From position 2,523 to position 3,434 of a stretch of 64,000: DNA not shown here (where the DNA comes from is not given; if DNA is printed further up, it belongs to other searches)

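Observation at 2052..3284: Tandem pair of paralogous secreted proteins of unknown family in a ~30% GC islet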

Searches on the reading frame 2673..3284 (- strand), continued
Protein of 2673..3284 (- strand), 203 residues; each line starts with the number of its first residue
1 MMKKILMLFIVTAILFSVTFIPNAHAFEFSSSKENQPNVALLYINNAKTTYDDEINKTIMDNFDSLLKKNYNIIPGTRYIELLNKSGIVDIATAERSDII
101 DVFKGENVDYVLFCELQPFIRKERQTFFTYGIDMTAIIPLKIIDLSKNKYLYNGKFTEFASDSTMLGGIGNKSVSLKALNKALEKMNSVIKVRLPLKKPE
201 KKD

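Call 37: search_protein_families(library=pfam, alignment_id=A1, max_evalue=0.1)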
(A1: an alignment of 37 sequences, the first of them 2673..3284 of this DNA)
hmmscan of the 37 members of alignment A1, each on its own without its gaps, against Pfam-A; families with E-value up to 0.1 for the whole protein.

A. member 1, window:2673-3284:- (203 aa): 1 family
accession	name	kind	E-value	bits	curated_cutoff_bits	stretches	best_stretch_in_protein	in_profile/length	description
PF25060.1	ARM_TT21_2nd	-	0.065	13.1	27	0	43-92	136-185/270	Tetratricopeptide repeat protein 21 second ARM domain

B. families by the number of members that match (of 37 scanned): 14 families
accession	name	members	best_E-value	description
PF05643.16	GNA1162-like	3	0.00066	Putative lipoprotein GNA1162-like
PF20098.4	DUF6488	2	0.0083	Family of unknown function (DUF6488)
PF20747.2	Caudo_bapla_N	2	0.011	Lactophage receptor-binding protein N-terminal shoulder domain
PF25588.1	DUF7934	1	0.0077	Family of unknown function (DUF7934)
PF15170.11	CaM-KIIN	1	0.0089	Calcium/calmodulin-dependent protein kinase II inhibitor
PF22666.2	Glyco_hydro_2_N2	1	0.013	Glycosyl hydrolase 2 galactose-binding domain-like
PF16971.10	RcpB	1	0.016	Rough colony protein B, tight adherence - tad - subunit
PF07591.16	PT-HINT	1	0.048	Pretoxin HINT domain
PF14202.11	TnpW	1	0.052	Transposon-encoded protein TnpW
PF19369.4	DUF5944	1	0.054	Family of unknown function (DUF5944)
PF25060.1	ARM_TT21_2nd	1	0.065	Tetratricopeptide repeat protein 21 second ARM domain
PF16431.10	DUF5028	1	0.08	Domain of unknown function (DUF5028)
PF17883.6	MBG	1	0.084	MBG domain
PF17101.10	Stealth_CR1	1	0.091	Stealth protein CR1, conserved region 1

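Call 45: search_protein_representatives(alignment_id=A1)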
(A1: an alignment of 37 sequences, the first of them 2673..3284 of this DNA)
Query: 37 sequences, 199 profile positions. Proteins with E-value up to 0.001 (for the whole library): 201; up to 1e-10: 126; up to 1e-30: 51. The best 150 are listed.
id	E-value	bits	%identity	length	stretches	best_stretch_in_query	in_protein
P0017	9.9e-83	292.8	-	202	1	1-196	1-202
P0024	1.5e-81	288.9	-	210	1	4-197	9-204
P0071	1.4e-77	275.9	-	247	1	1-198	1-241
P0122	4.4e-76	271.1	-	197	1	1-198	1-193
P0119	2.4e-74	265.4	-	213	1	1-196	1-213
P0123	4.2e-69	248.3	-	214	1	1-196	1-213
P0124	5.3e-69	248.0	-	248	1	21-197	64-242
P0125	6.9e-68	244.3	-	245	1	1-195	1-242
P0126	8.4e-66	237.5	-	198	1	11-197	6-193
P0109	1.7e-64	233.3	-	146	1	61-197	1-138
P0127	3.1e-64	232.4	-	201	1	1-197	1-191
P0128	4.2e-61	222.2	-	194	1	5-193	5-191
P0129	3.5e-59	215.9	-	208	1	1-194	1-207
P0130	7.8e-58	211.5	-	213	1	1-197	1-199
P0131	2.1e-57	210.1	-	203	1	24-155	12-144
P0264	3.7e-08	49.4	-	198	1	7-186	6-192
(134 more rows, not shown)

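Call 51: find_related_loci(query=A1, collection=viral_contigs, flank=10000)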
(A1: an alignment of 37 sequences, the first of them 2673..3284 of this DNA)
Query A1 (203 aa) in viral_contigs; peptide patterns used: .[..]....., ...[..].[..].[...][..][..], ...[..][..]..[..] (x = any residue, [..] = any of these).
241 stretches matched a pattern; 1 encode a relative of the query (tblastn E <= 1e-3); 1 distinct loci.
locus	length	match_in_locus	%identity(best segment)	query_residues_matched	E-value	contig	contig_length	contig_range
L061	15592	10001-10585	66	2-196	2e-84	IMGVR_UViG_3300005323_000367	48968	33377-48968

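Call 52: search_dna_similar(query=window:2673-3284:-, collection=phages, mode=protein, max_evalue=0.001)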
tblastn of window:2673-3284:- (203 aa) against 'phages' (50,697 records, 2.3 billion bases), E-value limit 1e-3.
No match.

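Call 53: search_dna_similar(query=window:2673-3284:-, collection=plasmids, mode=protein, max_evalue=0.001)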
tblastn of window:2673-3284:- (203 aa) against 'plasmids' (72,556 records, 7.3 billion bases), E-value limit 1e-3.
No match.

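Call 56: fold_search(model_id=the predicted structure, library=viral)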
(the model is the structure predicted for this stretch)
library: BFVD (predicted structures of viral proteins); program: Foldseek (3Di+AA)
matches with E <= 10: 1425; with E <= 0.001: 4
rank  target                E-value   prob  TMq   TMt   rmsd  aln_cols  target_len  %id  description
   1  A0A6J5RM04            6.0e-06  1.00  0.33  0.19  23.2       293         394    9  Curli production assembly/transport protein CsgG [uncultured Caudovirales phage]
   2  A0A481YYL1            1.6e-04  0.97  0.27  0.12  13.1       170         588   16  Oxidoreductase family protein [Marseillevirus LCMAC202]
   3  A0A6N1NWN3            3.0e-04  1.00  0.34  0.13   5.7       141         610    8  Uncharacterized protein [Tupanvirus soda lake]
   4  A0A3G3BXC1            5.7e-04  0.92  0.27  0.18  25.4       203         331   12  (no name in the UniProt tables at hand)
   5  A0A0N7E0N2            1.6e-03  0.91  0.21  0.25  12.9       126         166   18  Recombinase [Lactococcus phage GE1]
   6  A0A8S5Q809            1.9e-03  0.85  0.22  0.21  15.9       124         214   15  ERF superfamily protein [Myoviridae sp. ctAca11]
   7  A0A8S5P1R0            2.4e-03  0.87  0.22  0.10  11.0       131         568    9  Uncharacterized protein [Myoviridae sp. ctLnO19]
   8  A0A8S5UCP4            3.2e-03  0.54  0.18  0.17  11.8       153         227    9  Transcription initiation factor IIE, alpha FINGER, Transcription [Siphoviridae sp. ctgN495]
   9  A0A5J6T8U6            3.7e-03  0.90  0.28  0.16  15.6       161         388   11  (no name in the UniProt tables at hand)
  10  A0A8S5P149            4.5e-03  0.89  0.27  0.34  15.7       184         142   10  Uncharacterized protein [Myoviridae sp. ctLnO19]
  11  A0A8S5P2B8            4.8e-03  0.54  0.20  0.16  20.4       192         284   10  Uncharacterized protein [Myoviridae sp. ctLnO19]
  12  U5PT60                5.8e-03  0.80  0.21  0.19   9.9       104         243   10  Uncharacterized protein [Clavibacter phage CN1A]
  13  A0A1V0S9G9            5.8e-03  0.77  0.23  0.19   9.2       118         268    9  Uncharacterized protein [Catovirus CTV1]
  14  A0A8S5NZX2            5.8e-03  0.51  0.24  0.32  12.1       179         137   10  Uncharacterized protein [Myoviridae sp. ctLnO19]
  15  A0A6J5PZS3            6.2e-03  0.93  0.23  0.27   8.2        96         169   14  Essential recombination function protein [uncultured Caudovirales phage]
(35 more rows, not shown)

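Call 57: search_protein_families(library=pfam, proteins=[L061:1107-3275:-, L061:3275-4261:-, L061:5071-5646:-, L061:6869-7270:+, L061:7594-7968:+, L061:8265-9551:+, L061:11246-11581:+, L061:11788-12786:+, L061:13182-13880:+, L061:13946-15592:+], max_evalue=0.001)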
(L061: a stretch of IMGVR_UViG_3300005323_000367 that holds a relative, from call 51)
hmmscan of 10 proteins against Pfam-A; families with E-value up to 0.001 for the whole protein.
L061:1107-3275:- (722 aa): 2 families
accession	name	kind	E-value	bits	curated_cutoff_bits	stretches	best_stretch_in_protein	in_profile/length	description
PF02463.25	SMC_N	-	6.5e-05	22.9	40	0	267-686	97-194/220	RecF/RecN/SMC N terminal domain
PF09325.15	Vps5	-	0.00046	20.3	27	1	231-324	5-95/236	Vps5 C terminal like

L061:3275-4261:- (328 aa): 0 families

L061:5071-5646:- (191 aa): 0 families

L061:6869-7270:+ (133 aa): 4 families
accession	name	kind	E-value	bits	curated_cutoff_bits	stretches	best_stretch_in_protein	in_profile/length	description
PF01381.28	HTH_3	-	3.2e-16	59.5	23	1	11-63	1-53/55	Helix-turn-helix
PF13560.12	HTH_31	-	4.6e-11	43.3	27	1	7-62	2-58/64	Helix-turn-helix domain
PF13443.12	HTH_26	-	1.8e-10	41.4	22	1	10-67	1-59/63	Cro/C1-type HTH DNA-binding domain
PF12844.13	HTH_19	-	6e-10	39.3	30.2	1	10-67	3-60/64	Helix-turn-helix domain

L061:7594-7968:+ (124 aa): 1 family
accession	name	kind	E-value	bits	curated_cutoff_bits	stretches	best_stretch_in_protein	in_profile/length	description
PF20667.3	Sec10_N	-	0.00083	19.9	27.4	0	15-86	12-83/118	Exocyst complex component Sec10, N-terminal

L061:8265-9551:+ (428 aa): 2 families
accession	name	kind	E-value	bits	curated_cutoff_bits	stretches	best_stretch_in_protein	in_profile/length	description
PF04313.20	HSDR_N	-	6.5e-10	39.6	25.1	1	66-167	3-195/198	Type I restriction enzyme R protein N terminus (HSDR_N)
PF13588.12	HSDR_N_2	-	3e-06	27.7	25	1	89-164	21-96/110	Type I restriction enzyme R protein N terminus (HSDR_N)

L061:11246-11581:+ (111 aa): 1 family
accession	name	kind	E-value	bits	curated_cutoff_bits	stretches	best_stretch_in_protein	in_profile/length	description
PF02805.21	Ada_Zn_binding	-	3.5e-06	27.4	23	1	63-111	17-64/65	Metal binding domain of Ada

L061:11788-12786:+ (332 aa): 0 families

L061:13182-13880:+ (232 aa): 1 family
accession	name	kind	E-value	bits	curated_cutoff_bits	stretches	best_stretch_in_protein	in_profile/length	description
PF24082.1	SPEF2_C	-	0.00096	19.4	27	0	61-151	7-91/197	SPEF2 C-terminal domain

L061:13946-15592:+ (548 aa): 3 families
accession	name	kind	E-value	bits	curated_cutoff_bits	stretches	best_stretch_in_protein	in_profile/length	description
PF00239.26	Resolvase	-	9.2e-35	120.3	23.3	1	4-153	1-145/145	Resolvase, N terminal domain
PF07508.19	Recombinase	-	1.1e-12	48.5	21.1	1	184-291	3-101/102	Recombinase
PF13408.12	Zn_ribbon_recom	-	5.3e-10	40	25.3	1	305-369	1-57/58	Recombinase zinc beta ribbon domain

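Call 59: find_homologous_proteins(query=A2, max_evalue=0.001)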
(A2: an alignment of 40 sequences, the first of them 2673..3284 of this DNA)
Query A2 (40 sequences) (203 aa, profile of the alignment): 92 proteins with E <= 0.001 among 8000 candidates.
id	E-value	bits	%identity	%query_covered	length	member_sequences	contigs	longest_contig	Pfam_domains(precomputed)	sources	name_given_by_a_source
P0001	8.8e-71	256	100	100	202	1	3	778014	-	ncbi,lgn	-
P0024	5.4e-70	253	68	81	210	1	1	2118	-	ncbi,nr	ncbi:MAG TPA: hypothetical protein VN521_06210 [Negativicutes bacterium]|nr:hypothetical protein [Ne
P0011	9.9e-70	252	68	86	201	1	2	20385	-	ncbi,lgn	ncbi:MAG: hypothetical protein ABFD79_07365 [Phycisphaerales bacterium]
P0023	3.3e-69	251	69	82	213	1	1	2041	-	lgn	-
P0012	4.4e-69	250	71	83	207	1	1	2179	-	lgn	-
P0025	1.4e-68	249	69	78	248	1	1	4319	-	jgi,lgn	-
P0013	1.6e-68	248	65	93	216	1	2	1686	-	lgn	-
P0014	2.3e-68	248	65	93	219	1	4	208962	-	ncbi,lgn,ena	-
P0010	2.5e-68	248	64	98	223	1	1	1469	-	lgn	-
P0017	2.5e-68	248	67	83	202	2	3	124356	-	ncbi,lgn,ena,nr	ncbi:MAG: hypothetical protein H6Q74_1352 [Firmicutes bacterium]|nr:hypothetical protein [Bacillota 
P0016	1.4e-67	245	63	97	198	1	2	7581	-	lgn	-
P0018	3.3e-67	244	68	83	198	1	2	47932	-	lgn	-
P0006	5.0e-67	244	72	87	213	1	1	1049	-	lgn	-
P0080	5.5e-67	243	56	86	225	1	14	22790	-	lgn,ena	-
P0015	6.9e-67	243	64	96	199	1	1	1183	-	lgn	-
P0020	1.8e-66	242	61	98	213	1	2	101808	-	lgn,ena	-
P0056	6.7e-64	233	59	86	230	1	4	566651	-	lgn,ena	-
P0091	4.8e-62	227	51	86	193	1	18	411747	-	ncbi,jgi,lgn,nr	ncbi:MAG: hypothetical protein LKF34_05240 [Acidaminococcaceae bacterium]|jgi:hypothetical protein|n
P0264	3.1e-45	172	23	94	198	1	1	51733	-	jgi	-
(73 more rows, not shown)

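Call 60: search_solved_structures(query=A2, max_evalue=10, show_alignments=2)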
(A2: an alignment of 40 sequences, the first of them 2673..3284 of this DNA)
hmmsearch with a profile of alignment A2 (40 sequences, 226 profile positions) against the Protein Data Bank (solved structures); distinct sequences matched with E-value up to 10: 1.
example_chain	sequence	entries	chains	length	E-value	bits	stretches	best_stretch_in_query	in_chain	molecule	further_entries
8t8d_A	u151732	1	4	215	0.46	13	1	167-209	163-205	Neuraminyllactose-binding hemagglutinin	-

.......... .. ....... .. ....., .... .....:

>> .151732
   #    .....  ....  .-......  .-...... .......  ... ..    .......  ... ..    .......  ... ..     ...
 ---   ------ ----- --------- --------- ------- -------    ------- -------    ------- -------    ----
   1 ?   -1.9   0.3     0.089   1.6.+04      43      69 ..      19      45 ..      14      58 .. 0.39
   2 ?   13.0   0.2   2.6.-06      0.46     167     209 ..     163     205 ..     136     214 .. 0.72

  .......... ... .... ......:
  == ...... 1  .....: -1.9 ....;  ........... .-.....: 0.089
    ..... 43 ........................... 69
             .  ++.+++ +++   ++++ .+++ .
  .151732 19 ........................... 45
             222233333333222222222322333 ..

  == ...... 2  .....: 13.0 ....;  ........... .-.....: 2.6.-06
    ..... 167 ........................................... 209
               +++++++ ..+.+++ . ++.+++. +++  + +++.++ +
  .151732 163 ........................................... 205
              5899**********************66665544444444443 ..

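Call 61: find_encoding_contigs(protein=P0264, flank=8000, max_places=3)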
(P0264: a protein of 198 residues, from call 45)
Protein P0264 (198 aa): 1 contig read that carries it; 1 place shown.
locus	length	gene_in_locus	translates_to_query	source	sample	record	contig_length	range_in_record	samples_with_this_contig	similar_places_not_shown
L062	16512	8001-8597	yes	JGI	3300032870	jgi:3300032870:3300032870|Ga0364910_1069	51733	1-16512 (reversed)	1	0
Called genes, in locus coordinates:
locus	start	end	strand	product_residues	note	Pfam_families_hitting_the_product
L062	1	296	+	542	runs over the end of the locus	PF00512:HisKA, PF02518:HATPase_c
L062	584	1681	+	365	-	PF00989:PAS (faint), PF08448:PAS_4 (faint), PF13188:PAS_8 (weak), PF13426:PAS_9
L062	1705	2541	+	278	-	PF13556:HTH_30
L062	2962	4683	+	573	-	PF02203:TarH, PF12729:4HB_MCP_1, PF00672:HAMP (weak), PF00015:MCPsignal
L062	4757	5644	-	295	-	PF04055:Radical_SAM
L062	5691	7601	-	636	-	PF00795:CN_hydrolase, PF02540:NAD_synthase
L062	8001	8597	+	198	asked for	-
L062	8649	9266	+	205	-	PF03734:YkuD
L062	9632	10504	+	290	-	PF00800:PDT, PF01842:ACT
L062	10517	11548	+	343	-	PF18152:DAHP_snth_FXD, PF00793:DAHP_synth_1, PF03102:NeuB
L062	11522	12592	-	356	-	PF13487:HD_5, PF01966:HD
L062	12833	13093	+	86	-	-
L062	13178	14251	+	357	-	PF09861:Lar_N (faint), PF04015:DUF362, PF12838:Fer4_7 (faint), PF13237:Fer4_10, PF14697:Fer4_21, PF13187:Fer4_9, PF25160:LdpA_Fe-S-bd (weak), PF00037:Fer4 (weak), +2 more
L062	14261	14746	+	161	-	PF04073:tRNA_edit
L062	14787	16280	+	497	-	PF14821:Thr_synth_N, PF00291:PALP, PF24857:THR4_C (weak)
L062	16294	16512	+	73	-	?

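Call 62: find_encoding_contigs(protein=P0020, flank=8000, max_places=2)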
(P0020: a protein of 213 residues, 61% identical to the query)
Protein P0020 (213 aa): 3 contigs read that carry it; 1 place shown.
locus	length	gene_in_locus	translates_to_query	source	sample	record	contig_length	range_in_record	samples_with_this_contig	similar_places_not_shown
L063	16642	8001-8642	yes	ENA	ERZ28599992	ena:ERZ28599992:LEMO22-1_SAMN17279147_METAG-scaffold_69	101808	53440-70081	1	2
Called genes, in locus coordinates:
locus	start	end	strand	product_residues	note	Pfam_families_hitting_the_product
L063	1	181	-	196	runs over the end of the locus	PF02525:Flavodoxin_2, PF03358:FMN_red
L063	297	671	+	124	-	PF01638:HxlR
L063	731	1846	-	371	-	PF02322:Cyt_bd_oxida_II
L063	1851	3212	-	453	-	PF01654:Cyt_bd_oxida_I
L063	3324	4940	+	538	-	PF03323:GerA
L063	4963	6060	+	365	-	PF03845:Spore_permease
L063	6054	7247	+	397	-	PF25198:Spore_GerAC_N, PF05504:Spore_GerAC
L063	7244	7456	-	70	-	PF28179:CLC_0170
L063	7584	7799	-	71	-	-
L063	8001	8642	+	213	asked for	-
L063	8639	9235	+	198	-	-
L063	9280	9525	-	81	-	PF05875:Ceramidase (weak)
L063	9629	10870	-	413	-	PF22694:CtpB_N-like (weak), PF00595:PDZ, PF13180:PDZ_2, PF17820:PDZ_6, PF03572:Peptidase_S41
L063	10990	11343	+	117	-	PF13085:Fer2_3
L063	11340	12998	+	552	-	PF00890:FAD_binding_2, PF01134:GIDA (weak), PF01266:DAO (weak), PF03486:HI0933_like (faint), PF07992:Pyr_redox_2 (faint), PF02910:Succ_DH_flav_C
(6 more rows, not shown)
